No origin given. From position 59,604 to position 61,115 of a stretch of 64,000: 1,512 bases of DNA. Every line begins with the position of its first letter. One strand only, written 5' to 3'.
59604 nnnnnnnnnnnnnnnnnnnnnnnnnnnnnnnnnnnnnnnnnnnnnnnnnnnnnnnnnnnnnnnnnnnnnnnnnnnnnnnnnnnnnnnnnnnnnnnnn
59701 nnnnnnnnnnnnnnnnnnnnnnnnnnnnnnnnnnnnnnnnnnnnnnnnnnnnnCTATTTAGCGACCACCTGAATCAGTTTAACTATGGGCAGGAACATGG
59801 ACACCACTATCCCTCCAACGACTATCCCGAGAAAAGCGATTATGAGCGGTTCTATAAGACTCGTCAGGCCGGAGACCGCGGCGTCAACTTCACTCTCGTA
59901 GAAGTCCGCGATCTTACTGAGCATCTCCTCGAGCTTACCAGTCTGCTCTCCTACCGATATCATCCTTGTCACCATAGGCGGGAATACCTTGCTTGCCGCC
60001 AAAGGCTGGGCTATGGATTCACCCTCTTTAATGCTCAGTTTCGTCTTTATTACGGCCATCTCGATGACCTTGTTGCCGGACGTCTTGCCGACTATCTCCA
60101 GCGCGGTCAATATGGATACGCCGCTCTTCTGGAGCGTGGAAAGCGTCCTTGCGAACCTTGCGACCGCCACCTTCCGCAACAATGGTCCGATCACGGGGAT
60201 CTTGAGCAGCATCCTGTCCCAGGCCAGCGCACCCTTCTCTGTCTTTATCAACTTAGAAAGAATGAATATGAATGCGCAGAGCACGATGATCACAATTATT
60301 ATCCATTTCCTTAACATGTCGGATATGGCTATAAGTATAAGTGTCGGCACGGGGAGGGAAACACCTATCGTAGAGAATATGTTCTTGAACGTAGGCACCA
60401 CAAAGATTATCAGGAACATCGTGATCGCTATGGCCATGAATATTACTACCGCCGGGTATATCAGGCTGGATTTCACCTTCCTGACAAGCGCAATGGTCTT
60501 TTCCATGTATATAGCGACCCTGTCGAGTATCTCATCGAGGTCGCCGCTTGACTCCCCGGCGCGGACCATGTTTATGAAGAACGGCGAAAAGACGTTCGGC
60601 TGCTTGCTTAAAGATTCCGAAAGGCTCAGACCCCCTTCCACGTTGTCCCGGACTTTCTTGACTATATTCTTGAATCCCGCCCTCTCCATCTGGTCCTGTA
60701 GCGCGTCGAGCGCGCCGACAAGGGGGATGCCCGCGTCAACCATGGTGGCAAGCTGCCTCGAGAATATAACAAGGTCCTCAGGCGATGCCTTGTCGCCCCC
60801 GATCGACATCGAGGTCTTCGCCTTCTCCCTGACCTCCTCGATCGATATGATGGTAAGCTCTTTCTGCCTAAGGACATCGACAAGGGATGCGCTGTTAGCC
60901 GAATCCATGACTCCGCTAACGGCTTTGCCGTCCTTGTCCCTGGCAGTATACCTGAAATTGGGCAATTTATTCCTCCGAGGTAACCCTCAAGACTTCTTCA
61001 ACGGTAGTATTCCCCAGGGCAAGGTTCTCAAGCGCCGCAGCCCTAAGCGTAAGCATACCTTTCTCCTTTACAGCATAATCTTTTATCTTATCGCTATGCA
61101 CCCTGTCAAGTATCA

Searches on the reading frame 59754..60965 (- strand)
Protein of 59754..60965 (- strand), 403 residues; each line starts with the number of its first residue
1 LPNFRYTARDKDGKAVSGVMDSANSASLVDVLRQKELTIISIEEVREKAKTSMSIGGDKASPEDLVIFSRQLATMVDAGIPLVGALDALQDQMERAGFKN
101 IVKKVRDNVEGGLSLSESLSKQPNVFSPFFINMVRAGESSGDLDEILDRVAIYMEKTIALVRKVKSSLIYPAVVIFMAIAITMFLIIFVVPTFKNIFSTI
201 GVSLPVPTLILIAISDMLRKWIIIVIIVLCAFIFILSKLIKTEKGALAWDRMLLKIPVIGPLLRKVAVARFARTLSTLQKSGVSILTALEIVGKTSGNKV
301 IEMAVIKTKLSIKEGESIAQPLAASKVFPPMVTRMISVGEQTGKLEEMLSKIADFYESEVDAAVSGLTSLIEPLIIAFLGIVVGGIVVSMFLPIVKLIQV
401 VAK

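Call 41: search_protein_families(library=ncbifam, proteins=[window:59754-60965:-], max_evalue=0.001)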
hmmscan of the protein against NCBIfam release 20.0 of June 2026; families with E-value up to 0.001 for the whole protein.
window:59754-60965:- (403 aa): 6 families
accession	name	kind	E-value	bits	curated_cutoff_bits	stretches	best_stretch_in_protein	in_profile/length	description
NF052607.1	T4PiliAsmPilCThrm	equivalog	5.7e-128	427.4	700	1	1-401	1-404/406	type IV pilus assembly protein PilC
TIGR02120.1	GspF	equivalog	8.8e-124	413.8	424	1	4-401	1-401/401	type II secretion system inner membrane protein GspF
NF052606.1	T4PiliAsmPilCMyx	equivalog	3.7e-122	408.2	700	1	2-399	20-416/419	type IV pilus assembly protein PilC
NF047826.1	T3SSXpsF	equivalog_domain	1.3e-83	281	650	1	1-401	1-404/405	type II secretion system protein XpsF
NF007861.0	PRK10573.1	equivalog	9.9e-83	278.4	401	1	4-401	7-398/401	protein transport protein HofC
NF041012.2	T4P_ComGB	equivalog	2.3e-43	148.8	240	1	68-399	6-332/332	competence type IV pilus assembly protein ComGB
